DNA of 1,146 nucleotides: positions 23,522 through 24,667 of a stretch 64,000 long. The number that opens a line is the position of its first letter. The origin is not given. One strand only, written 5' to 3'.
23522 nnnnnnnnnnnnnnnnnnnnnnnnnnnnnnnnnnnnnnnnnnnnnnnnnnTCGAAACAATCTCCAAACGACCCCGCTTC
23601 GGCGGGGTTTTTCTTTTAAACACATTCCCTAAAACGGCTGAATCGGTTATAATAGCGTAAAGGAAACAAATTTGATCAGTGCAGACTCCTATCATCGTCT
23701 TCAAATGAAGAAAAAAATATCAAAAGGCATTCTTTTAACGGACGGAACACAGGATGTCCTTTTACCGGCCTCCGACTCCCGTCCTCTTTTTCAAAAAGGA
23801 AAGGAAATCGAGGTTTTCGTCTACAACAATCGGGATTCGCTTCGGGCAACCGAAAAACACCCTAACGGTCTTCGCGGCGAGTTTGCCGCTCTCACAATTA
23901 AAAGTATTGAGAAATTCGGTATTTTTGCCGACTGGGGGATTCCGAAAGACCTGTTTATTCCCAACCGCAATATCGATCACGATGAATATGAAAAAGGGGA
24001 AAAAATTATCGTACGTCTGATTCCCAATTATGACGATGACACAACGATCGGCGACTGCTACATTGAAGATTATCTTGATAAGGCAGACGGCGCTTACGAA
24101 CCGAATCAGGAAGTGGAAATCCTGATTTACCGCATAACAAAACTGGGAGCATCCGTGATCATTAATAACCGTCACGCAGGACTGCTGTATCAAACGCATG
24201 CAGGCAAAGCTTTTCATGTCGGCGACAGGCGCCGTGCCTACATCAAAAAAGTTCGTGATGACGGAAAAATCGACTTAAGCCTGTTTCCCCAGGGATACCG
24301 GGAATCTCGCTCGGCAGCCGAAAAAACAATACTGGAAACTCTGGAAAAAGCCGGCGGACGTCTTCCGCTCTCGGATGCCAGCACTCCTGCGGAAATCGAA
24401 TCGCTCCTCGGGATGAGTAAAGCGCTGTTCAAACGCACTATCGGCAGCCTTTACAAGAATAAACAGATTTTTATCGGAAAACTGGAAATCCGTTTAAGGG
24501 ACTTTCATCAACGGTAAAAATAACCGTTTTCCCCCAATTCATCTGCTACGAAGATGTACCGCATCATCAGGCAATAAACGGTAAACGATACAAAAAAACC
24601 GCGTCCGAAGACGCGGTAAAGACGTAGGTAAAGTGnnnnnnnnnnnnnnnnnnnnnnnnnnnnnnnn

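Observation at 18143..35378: Host-glycan (mucin-type) degradation island in a spirochaete, built from surface lipoproteins with no Sus-like transporter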

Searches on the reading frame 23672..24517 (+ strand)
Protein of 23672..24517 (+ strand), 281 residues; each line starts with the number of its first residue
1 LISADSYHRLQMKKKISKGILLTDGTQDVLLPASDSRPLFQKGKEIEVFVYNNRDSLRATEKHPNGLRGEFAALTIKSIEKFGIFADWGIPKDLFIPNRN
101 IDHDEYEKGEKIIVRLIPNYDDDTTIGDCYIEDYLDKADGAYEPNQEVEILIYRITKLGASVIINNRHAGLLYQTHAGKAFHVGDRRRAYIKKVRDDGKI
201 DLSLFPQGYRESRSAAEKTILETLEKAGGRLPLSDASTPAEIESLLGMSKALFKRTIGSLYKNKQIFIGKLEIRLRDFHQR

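Call 3: search_protein_families(library=pfam, proteins=[window:23672-24517:+], max_evalue=0.01)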
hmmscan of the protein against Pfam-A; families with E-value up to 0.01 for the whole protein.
window:23672-24517:+ (281 aa): 4 families
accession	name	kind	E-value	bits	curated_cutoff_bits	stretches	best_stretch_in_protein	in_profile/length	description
PF17783.7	CvfB_WH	-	2.1e-19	69.5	22.9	1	219-275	2-58/58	CvfB-like winged helix domain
PF13509.12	S1_2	-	1e-14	54.8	21.8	1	7-60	4-59/61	S1 domain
PF00575.29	S1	-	1.2e-07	32.4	22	1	75-113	11-56/74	S1 RNA binding domain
PF21543.3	CvfB_2nd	-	0.0002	21.7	27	1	144-206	13-76/76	Virulence regulatory factor CvfB, second domain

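Call 10: search_protein_families(library=ncbifam, proteins=[window:23672-24517:+], max_evalue=0.01)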
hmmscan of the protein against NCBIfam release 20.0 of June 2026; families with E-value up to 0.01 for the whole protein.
window:23672-24517:+ (281 aa): 0 families
